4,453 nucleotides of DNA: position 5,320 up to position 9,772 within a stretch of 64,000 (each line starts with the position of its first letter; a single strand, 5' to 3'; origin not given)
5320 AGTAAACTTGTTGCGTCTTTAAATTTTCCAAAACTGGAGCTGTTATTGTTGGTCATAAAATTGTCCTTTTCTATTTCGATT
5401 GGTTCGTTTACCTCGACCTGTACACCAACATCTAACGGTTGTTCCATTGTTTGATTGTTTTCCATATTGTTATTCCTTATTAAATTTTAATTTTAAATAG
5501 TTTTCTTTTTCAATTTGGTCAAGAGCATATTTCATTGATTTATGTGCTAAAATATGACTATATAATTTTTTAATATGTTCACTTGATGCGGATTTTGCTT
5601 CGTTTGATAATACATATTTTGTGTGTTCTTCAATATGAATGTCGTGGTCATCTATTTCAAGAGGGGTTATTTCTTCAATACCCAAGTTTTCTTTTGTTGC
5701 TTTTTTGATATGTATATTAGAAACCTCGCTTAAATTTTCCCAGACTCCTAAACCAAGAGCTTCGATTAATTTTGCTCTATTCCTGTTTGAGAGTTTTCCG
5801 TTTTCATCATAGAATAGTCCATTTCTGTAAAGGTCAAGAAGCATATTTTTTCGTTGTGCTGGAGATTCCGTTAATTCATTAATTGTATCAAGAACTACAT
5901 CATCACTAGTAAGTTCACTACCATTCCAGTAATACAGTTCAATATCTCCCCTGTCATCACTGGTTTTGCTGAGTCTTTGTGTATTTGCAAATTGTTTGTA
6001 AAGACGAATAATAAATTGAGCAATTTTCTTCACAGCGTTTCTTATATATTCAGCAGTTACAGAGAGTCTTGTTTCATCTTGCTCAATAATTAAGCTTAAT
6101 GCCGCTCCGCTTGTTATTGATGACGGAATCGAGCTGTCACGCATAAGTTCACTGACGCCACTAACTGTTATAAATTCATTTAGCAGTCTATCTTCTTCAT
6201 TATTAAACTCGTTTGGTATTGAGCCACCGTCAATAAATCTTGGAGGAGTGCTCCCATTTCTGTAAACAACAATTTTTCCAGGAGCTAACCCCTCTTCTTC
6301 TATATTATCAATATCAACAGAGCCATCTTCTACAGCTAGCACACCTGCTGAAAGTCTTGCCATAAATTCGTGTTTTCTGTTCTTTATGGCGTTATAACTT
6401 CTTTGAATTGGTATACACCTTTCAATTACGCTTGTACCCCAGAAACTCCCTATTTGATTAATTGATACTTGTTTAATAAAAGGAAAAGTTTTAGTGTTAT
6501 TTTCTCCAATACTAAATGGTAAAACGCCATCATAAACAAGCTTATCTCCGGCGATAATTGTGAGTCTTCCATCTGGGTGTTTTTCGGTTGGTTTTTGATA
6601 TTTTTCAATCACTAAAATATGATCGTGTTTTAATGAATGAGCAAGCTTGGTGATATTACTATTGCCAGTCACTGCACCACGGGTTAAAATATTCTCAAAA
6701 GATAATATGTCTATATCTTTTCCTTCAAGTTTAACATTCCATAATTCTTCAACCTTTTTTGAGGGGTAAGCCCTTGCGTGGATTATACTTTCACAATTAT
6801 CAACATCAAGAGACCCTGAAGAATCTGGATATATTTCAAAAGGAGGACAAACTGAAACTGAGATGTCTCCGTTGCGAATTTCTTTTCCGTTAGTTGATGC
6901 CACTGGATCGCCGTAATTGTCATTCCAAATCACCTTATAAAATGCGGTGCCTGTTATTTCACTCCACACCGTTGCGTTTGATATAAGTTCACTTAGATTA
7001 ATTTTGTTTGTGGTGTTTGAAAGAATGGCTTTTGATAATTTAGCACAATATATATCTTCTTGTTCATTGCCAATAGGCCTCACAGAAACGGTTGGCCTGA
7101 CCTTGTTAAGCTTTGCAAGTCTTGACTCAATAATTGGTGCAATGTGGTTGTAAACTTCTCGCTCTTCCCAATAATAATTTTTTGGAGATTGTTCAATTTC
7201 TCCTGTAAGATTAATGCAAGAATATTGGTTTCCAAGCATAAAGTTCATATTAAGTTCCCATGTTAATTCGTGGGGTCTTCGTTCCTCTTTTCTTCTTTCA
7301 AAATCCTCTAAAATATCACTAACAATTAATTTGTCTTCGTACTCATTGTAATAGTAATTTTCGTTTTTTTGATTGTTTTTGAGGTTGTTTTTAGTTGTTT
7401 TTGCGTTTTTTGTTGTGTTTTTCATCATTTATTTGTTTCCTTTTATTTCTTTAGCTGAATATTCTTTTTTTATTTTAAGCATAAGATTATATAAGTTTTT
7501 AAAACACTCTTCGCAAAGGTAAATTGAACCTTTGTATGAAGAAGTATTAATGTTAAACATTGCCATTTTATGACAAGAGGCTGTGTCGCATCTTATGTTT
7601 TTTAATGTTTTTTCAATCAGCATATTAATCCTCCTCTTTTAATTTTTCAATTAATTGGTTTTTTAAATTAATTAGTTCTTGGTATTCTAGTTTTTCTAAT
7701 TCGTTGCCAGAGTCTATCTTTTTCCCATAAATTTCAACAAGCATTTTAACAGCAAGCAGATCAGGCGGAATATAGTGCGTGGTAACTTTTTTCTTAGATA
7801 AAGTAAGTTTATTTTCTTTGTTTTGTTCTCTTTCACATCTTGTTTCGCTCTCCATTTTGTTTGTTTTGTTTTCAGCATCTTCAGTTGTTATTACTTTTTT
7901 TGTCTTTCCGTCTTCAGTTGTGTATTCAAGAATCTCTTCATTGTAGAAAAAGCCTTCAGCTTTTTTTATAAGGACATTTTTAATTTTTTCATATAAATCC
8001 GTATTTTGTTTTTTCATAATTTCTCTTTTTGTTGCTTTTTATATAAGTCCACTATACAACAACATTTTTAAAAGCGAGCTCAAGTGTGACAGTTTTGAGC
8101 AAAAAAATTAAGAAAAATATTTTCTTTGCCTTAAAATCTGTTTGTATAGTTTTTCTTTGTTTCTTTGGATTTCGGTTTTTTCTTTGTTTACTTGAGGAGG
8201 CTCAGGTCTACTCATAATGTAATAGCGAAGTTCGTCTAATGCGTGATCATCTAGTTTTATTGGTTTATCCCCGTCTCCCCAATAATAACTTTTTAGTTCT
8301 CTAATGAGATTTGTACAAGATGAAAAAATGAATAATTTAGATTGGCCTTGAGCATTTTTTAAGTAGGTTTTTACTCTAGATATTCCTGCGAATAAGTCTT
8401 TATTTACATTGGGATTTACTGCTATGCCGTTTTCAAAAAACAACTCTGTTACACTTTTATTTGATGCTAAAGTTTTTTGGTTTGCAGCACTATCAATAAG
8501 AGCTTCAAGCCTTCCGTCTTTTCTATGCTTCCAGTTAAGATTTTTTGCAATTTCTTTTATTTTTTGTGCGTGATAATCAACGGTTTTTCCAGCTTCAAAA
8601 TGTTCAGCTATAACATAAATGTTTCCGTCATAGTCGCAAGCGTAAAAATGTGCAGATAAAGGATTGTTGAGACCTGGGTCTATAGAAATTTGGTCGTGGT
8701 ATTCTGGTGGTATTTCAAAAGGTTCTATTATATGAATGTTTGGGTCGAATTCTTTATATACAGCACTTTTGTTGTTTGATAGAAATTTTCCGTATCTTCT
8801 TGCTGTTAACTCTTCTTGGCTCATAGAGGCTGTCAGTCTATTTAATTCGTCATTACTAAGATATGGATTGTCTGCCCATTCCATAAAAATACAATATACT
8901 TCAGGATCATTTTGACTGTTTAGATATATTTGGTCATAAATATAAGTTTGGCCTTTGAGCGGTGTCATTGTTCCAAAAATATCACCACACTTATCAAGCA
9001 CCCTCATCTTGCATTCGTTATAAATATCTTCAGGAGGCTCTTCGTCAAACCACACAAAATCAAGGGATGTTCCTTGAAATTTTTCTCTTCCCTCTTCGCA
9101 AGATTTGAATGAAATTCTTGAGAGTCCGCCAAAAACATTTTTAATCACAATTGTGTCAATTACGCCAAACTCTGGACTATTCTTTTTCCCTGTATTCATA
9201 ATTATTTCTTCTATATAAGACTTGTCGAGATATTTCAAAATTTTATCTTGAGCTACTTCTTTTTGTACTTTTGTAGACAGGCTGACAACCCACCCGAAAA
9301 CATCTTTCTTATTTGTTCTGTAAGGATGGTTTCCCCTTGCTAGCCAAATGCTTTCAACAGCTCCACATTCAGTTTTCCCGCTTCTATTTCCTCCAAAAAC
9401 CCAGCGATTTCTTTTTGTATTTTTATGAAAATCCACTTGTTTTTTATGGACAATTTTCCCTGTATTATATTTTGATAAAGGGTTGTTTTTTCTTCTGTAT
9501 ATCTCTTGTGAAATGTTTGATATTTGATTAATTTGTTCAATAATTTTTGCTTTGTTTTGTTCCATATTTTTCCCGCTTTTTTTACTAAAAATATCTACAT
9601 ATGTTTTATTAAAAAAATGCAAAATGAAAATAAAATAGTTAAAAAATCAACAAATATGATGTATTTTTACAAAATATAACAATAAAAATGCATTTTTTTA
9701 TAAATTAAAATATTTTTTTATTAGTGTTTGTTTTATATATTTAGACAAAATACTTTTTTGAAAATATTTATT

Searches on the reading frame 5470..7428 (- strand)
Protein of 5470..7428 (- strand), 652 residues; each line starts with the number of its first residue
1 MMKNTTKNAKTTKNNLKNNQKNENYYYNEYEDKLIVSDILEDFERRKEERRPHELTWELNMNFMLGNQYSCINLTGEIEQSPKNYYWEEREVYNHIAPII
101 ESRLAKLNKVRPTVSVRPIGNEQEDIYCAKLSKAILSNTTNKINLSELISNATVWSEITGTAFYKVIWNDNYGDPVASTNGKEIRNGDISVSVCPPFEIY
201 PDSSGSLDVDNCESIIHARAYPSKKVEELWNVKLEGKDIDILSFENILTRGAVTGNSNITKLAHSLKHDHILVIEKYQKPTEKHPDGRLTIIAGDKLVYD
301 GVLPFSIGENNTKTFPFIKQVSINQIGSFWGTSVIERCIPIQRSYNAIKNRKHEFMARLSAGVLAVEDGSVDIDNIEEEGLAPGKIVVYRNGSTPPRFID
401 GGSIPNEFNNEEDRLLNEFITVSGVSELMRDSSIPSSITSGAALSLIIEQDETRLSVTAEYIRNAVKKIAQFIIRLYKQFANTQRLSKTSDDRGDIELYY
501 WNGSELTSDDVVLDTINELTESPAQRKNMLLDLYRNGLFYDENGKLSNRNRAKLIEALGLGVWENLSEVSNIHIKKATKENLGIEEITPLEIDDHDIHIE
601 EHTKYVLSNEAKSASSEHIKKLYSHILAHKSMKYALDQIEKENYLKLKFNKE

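Call 8: search_protein_families(library=pfam, proteins=[window:5470-7428:-], max_evalue=0.001)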
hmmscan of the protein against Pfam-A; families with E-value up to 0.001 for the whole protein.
window:5470-7428:- (652 aa): 2 families
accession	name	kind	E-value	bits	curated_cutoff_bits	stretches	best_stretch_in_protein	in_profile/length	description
PF16510.12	P22_portal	-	1.2e-14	54.2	26.1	1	90-502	45-466/594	Phage P22-like portal protein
PF23899.1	SU10_portal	-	3.1e-06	26.4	30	1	185-502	187-499/593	Phage SU10 portal protein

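Call 9: search_protein_families(library=phrogs, proteins=[window:5470-7428:-], max_evalue=0.001)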
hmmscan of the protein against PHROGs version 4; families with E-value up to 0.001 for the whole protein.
window:5470-7428:- (652 aa): 3 families
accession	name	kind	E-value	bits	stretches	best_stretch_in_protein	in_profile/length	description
phrog_156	-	head and packaging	5.6e-25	88.8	1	35-510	11-490/681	portal protein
phrog_332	-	connector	2.5e-07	30.5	1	282-392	236-335/560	head-tail adaptor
phrog_1216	-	head and packaging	2.2e-05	24.2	1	182-485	205-517/714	portal protein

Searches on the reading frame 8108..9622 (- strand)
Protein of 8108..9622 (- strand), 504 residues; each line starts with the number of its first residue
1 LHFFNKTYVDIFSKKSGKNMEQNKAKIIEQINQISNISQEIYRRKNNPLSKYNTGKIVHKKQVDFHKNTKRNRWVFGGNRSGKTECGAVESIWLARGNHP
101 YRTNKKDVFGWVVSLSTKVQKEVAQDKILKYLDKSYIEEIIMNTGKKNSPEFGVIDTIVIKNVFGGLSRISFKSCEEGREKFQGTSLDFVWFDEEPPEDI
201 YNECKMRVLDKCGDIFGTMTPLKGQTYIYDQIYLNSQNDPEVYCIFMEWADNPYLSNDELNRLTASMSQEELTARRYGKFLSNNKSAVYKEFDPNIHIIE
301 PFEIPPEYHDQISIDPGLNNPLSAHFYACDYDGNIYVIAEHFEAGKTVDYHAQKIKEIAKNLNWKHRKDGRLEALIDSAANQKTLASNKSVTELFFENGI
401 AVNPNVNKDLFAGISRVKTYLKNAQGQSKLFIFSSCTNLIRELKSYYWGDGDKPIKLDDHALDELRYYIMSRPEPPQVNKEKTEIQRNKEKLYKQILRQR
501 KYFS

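Call 8: search_protein_families(library=pfam, proteins=[window:8108-9622:-], max_evalue=0.001)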
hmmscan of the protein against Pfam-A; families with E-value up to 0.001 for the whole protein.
window:8108-9622:- (504 aa): 2 families
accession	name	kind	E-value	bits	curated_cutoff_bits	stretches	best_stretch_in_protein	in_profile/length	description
PF03237.21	Terminase_6N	-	1.7e-15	57.7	22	1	77-293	4-212/215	Terminase large subunit, T4likevirus-type, N-terminal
PF17289.8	Terminase_6C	-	6.4e-08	33.2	22.6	1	312-471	1-154/155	Terminase RNaseH-like domain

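Call 9: search_protein_families(library=phrogs, proteins=[window:8108-9622:-], max_evalue=0.001)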
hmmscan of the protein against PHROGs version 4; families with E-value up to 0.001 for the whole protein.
window:8108-9622:- (504 aa): 6 families
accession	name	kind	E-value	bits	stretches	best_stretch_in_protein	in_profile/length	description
phrog_2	-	head and packaging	1.7e-26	94.2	1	56-483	265-604/807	terminase large subunit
phrog_31467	-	unknown function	3e-17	64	1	59-257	42-255/261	-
phrog_5653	-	head and packaging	5.2e-17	63.2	1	286-475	8-183/199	terminase large subunit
phrog_10250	-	head and packaging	1.7e-15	58.4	1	266-471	4-214/228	terminase large subunit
phrog_6672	-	head and packaging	9.4e-06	26.2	1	420-472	74-129/145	terminase large subunit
phrog_979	-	head and packaging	0.00035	20.4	0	19-91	114-187/642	terminase large subunit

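Call 10: search_dna_similar(query=window:8108-9622:-, collection=phages, mode=protein, max_rows=15)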
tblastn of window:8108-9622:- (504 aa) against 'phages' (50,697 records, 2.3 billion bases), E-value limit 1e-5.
Records with a match: 528; places in all: 530; records where one place covers at least 80% of the query: 198.
Best place of each record, by identity: <60% 528.
By first word of the organism name: Pseudomonas 106; Escherichia 101; Salmonella 96; Staphylococcus 31; Vibrio 27; Streptomyces 23; Caudoviricetes 15; Lactobacillus 12; Aeromonas 11; Arthrobacter 9; and 37 more.
By host as written in the record: Escherichia coli 62; - 50; Pseudomonas aeruginosa 39; Salmonella enterica subsp. enterica serovar Typhimurium 21; Salmonella sp. 17; Pseudomonas aeruginosa PAO1 16; Streptomyces sanglieri UNT16F27A 16; Staphylococcus aureus 12; and 167 more.
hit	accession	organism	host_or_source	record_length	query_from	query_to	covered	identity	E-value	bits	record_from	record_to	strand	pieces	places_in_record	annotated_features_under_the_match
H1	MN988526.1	Rhizobium phage RHph_N3_2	Rhizobium phaseoli N3_2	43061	43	470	85%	29.4%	6e-32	136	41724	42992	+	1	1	terminase large subunit protein | hypothetical protein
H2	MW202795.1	Caudoviricetes sp.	Manatee Spring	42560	62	479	83%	30.0%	2e-42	167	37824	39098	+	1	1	large terminase protein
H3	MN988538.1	Rhizobium phage RHph_Y25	Rhizobium etli N6212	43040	43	470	85%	29.2%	3e-32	137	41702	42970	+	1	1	terminase large subunit protein | hypothetical protein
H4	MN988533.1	Rhizobium phage RHph_N2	Rhizobium etli N741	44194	43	470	85%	28.7%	3e-32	137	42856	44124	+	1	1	terminase large subunit protein | hypothetical protein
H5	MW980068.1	Rhizobium phage RHEph18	Rhizobium etli sv. phaseoli N561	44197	43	470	85%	28.7%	3e-32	137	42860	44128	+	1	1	terminase large subunit protein | hypothetical protein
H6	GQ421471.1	Xylella phage Xfas53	Xylella fastidiosa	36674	43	478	87%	28.0%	6e-28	124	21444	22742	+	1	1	terL: TerL | gp30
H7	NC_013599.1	Xylella phage Xfas53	Xylella fastidiosa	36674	43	478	87%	28.0%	6e-28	124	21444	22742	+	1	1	terL: terminase family protein | DUF5681 domain-containing protein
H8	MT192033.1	Chlorobiaceae phage CV-1-33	Chlorobiaceae bacterium strain GSB-B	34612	43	471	85%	28.4%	2e-32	138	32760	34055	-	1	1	hypothetical protein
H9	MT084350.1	Xylella phage Xfas53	Xylella fastidiosa subsp. multiplex ...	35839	43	478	87%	27.8%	2e-27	122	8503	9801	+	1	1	putative DNA packaging protein | hypothetical protein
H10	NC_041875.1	Arthrobacter phage Jasmine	Arthrobacter sp. ATCC 21022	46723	49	474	85%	28.2%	2e-33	141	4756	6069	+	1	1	11: terminase large subunit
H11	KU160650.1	Arthrobacter phage Jasmine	Arthrobacter sp. ATCC 21022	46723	49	474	85%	28.2%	2e-33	141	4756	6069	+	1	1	11: terminase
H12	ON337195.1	Arthrobacter phage Casserole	Arthrobacter sp. ATCC 21022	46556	49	474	85%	28.2%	2e-33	140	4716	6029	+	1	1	10: terminase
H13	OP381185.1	Megaira polyxenophila phage MAnkyphage_25.80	Candidatus Megaira polyxenophila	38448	61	488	85%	27.8%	9e-32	135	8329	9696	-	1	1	terminase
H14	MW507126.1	Microbacterium phage Shocker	Microbacterium paraoxydans NRRL B-14843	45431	59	474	83%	28.3%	1e-35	147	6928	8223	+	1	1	17: terminase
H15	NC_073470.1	Microbacterium phage Shocker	Microbacterium paraoxydans NRRL B-14843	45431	59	474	83%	28.3%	1e-35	147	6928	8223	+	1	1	17: terminase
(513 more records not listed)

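Call 26: find_related_loci(query=window:8108-9622:-, collection=viral_contigs, flank=10000)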
Query window:8108-9622:- (504 aa) in viral_contigs; peptide patterns used: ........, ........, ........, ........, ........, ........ (x = any residue, [..] = any of these).
16 stretches matched a pattern; 14 encode a relative of the query (tblastn E <= 1e-3); 14 distinct loci.
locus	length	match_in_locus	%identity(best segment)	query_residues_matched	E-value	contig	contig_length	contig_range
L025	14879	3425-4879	87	17-500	0e+0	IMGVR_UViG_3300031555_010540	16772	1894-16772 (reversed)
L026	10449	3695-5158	85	12-501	0e+0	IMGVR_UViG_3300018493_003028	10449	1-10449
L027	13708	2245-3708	85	12-501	0e+0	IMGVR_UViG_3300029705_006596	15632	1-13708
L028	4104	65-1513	84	20-502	0e+0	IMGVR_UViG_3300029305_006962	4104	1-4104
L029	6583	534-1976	83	20-500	0e+0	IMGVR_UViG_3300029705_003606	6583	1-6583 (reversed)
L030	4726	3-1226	88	94-501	0e+0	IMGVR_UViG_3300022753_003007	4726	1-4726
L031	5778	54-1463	64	28-499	0e+0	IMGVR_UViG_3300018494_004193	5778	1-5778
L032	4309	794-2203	64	28-499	0e+0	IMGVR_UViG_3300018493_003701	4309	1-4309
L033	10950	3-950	87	187-502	0e+0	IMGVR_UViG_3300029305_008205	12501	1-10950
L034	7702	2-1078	64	141-499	4e-161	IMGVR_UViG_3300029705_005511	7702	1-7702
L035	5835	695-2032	31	19-480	2e-57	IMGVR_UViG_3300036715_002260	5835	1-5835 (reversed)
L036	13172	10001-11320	31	28-480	5e-56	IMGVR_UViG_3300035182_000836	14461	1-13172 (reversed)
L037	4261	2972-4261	31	28-470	1e-55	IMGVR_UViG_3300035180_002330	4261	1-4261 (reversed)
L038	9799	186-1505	31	28-480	3e-55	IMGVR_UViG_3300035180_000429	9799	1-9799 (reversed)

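Call 45: find_related_loci(query=A4, collection=genome_contigs, flank=10000)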
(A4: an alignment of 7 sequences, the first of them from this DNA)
Query A4 (485 aa) in genome_contigs; peptide patterns used: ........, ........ (x = any residue, [..] = any of these).
599 stretches matched a pattern (row limit reached: there are more); 581 encode a relative of the query (tblastn E <= 1e-3); the best 80 are kept; 80 distinct loci.
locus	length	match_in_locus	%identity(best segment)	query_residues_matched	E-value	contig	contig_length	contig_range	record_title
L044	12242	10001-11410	81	8-477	0e+0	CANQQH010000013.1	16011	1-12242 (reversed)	MAG: uncultured Clostridia bacterium isolate Lapin-011__bin23 genome assembly, contig: Lapin-011__NODE_3737_length_16011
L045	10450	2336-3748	69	11-483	0e+0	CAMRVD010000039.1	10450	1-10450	MAG TPA_asm: uncultured Clostridia bacterium isolate SRR13573580_bin.18_metawrap_v1.3_MAG genome assembly, contig: NODE.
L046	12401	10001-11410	68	12-483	0e+0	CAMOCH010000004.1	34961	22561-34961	MAG: uncultured Clostridia bacterium isolate SRR873606_bin.10_metaWRAP_v1.3_MAG genome assembly, contig: NODE_1686_lengt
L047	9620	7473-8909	65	4-482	0e+0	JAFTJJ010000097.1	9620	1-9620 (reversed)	MAG: Clostridia bacterium isolate RGIG3872 Roe_deer_Cecum-2__c428836, whole genome shotgun sequence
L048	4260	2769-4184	67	10-481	0e+0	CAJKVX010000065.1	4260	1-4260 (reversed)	MAG TPA_asm: uncultured Clostridiales bacterium isolate ERR321576-bin.26 genome assembly, contig: NODE_13904_length_4260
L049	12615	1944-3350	68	15-483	0e+0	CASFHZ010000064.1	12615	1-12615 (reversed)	uncultured Christensenella sp. isolate SI.B35.metabat-bins.175 genome assembly, contig: SI.B35.metabat-bins.175.fa_k141_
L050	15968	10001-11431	66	4-482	0e+0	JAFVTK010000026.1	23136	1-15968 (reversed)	MAG: Clostridia bacterium isolate RGIG5378 Sheep_Colon-3__c128165, whole genome shotgun sequence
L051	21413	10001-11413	68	10-480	0e+0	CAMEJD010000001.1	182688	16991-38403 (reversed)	MAG: uncultured Clostridia bacterium isolate SRR15057924_bin.10_metaWRAP_v1.3_MAG genome assembly, contig: ERZ10407652.6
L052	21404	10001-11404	68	10-477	0e+0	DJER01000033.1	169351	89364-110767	MAG TPA_asm: Christensenella sp. UBA5893 UBA5893_contig_540, whole genome shotgun sequence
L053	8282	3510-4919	67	11-481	0e+0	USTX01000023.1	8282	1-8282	uncultured Clostridiales bacterium isolate UMGS2070 genome assembly, contig: NODE_1115_length_8282_cov_1.650298, whole g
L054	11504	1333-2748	66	4-479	0e+0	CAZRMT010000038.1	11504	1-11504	MAG TPA_asm: uncultured Christensenella sp. isolate SRP225648_co1_121 genome assembly, contig: NODE_14387_length_11504_c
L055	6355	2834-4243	65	14-483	0e+0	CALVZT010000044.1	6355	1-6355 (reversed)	MAG: uncultured Clostridia bacterium isolate BRZ_DT__bin48 genome assembly, contig: BRZ_DT__NODE_12347_length_6355_cov_6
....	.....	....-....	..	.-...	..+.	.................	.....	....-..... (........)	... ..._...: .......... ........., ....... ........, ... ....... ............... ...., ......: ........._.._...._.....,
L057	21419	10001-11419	65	7-482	0e+0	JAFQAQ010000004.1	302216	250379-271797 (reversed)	MAG: Clostridia bacterium isolate RGIG1646 Goat_Cecum-1__c21338, whole genome shotgun sequence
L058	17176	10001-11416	65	10-482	0e+0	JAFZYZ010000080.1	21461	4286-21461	MAG: Clostridia bacterium isolate RGIG8226 Water_buffalos_Rumen-5__c1416157, whole genome shotgun sequence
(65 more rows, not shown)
